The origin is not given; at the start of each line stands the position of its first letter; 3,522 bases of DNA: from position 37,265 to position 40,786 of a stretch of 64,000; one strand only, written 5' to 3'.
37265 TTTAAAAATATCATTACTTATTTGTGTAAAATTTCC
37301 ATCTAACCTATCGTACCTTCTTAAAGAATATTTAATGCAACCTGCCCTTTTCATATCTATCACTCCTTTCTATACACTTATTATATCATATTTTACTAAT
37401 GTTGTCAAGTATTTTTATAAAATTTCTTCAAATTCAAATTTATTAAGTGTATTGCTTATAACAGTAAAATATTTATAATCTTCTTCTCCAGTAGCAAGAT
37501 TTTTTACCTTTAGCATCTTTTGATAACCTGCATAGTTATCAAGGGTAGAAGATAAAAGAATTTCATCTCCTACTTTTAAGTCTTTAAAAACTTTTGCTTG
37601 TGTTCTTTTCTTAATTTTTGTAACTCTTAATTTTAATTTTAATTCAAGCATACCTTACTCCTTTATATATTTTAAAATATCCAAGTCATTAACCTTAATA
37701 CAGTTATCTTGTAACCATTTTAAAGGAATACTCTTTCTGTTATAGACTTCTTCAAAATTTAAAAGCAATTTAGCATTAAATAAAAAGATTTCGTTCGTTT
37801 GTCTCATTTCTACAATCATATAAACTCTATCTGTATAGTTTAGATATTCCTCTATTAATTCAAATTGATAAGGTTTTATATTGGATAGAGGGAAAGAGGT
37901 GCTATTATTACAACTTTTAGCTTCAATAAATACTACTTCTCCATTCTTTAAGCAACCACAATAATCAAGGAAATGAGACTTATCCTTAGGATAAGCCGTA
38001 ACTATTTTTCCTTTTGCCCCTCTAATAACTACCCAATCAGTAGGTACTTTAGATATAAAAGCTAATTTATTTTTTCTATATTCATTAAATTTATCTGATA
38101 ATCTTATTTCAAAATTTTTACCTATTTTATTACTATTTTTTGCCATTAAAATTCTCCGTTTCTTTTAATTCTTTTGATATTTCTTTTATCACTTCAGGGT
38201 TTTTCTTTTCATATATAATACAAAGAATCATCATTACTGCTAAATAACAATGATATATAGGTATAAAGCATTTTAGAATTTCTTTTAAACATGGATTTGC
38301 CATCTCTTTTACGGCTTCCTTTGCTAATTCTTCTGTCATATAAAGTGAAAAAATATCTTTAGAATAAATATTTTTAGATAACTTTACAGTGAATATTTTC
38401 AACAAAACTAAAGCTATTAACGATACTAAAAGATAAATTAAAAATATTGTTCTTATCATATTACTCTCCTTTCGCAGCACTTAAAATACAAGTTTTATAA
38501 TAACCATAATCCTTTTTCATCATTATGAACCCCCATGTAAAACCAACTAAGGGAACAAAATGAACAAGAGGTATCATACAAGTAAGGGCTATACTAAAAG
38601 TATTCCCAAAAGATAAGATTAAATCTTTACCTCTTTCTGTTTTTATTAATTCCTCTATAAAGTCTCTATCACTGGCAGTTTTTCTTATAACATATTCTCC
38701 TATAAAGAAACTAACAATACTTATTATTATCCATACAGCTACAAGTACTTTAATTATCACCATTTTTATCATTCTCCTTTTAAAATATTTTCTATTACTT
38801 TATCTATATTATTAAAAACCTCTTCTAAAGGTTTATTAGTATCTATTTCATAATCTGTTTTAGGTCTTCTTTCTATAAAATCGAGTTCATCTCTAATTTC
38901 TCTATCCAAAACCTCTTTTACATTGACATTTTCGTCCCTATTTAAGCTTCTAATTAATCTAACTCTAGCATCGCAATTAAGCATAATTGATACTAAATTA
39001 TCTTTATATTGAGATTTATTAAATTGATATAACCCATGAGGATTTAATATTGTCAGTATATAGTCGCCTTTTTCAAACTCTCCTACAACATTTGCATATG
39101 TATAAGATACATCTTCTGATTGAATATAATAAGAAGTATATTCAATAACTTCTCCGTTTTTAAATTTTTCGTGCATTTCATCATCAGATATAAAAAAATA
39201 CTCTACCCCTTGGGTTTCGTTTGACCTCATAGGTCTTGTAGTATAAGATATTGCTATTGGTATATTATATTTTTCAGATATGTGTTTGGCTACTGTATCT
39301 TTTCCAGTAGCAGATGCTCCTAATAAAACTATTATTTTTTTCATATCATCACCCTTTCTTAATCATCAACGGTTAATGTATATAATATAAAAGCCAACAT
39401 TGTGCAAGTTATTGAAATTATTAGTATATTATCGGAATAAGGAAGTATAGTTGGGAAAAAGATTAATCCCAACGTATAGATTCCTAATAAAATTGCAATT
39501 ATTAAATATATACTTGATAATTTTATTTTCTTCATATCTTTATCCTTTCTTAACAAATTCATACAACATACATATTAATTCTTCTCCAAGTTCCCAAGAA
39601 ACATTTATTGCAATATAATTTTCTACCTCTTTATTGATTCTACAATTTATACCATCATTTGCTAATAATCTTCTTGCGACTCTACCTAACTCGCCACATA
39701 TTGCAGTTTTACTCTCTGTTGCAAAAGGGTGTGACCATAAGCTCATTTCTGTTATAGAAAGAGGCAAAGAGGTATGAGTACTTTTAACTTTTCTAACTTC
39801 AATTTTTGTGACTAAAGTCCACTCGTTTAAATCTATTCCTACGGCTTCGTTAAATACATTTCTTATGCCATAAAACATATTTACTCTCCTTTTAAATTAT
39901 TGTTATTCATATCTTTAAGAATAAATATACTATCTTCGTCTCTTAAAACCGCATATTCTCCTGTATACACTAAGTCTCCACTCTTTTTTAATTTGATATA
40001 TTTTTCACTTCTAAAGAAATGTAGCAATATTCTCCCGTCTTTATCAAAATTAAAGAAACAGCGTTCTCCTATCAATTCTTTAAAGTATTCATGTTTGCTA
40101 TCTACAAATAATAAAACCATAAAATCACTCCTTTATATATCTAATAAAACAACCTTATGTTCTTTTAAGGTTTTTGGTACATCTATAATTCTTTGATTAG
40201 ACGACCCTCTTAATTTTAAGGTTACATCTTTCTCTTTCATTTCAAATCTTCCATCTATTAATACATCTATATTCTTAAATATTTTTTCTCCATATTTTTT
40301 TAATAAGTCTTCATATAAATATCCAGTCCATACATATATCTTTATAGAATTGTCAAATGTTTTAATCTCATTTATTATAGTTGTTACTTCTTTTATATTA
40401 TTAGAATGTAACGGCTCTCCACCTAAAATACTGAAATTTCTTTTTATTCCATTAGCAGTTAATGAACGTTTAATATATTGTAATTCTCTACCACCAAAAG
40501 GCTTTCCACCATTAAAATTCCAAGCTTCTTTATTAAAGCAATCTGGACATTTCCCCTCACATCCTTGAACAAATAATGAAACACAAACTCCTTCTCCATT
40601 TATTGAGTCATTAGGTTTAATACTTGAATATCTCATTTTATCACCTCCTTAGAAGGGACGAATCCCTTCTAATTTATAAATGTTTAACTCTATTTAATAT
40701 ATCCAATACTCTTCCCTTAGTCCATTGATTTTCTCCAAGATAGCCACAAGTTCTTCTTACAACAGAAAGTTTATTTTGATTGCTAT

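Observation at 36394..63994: Twelve near-identical promoter/leader/RBS cassettes partition the early region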

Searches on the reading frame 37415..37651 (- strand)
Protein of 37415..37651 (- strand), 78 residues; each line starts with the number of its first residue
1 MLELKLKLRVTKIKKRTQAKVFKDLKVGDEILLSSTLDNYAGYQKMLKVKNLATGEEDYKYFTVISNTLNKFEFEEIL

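Call 49: search_protein_families(library=pfam, proteins=[window:37415-37651:-], max_evalue=0.01)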
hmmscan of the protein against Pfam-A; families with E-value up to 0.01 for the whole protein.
window:37415-37651:- (78 aa): 0 families

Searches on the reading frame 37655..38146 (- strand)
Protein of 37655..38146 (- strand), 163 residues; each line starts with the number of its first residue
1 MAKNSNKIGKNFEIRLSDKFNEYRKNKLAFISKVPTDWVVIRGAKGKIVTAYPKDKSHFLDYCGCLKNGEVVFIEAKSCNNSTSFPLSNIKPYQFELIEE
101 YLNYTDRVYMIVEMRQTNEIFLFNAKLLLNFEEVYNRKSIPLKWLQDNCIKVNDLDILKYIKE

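Call 39: search_protein_families(library=pfam, proteins=[window:37655-38146:-], max_evalue=0.01)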
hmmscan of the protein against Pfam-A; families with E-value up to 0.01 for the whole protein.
window:37655-38146:- (163 aa): 1 family
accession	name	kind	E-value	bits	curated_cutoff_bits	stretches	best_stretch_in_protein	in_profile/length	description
PF03838.20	RecU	-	2.6e-25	89.7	25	1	9-153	2-148/162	Recombination protein U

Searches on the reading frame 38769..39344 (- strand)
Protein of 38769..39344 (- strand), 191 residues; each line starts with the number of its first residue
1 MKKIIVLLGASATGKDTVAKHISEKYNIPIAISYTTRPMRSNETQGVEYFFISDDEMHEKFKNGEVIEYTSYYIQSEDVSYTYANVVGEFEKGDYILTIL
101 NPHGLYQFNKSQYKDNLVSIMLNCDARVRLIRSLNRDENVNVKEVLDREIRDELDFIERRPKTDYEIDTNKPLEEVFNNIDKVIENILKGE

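Call 17: search_protein_families(library=pfam, proteins=[window:38769-39344:-], max_evalue=0.01)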
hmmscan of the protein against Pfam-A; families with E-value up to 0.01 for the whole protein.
window:38769-39344:- (191 aa): 2 families
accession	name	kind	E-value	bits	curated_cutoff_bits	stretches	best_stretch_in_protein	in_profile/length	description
PF00625.27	Guanylate_kin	-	1.8e-16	60.8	25.2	1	2-185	2-180/182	Guanylate kinase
PF13238.12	AAA_18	-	4.2e-05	24.4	29.4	1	5-148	1-124/128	AAA domain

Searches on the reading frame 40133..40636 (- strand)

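Call 17: search_protein_families(library=pfam, proteins=[window:40133-40636:-], max_evalue=0.01)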
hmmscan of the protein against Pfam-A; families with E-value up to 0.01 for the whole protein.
window:40133-40636:- (167 aa): 2 families
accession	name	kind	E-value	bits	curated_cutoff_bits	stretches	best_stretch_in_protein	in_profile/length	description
PF13353.11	Fer4_12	-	7.2e-40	136.9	22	1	12-151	1-137/137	4Fe-4S single cluster domain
PF04055.27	Radical_SAM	-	2.9e-06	28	29.5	1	22-161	3-140/166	Radical SAM superfamily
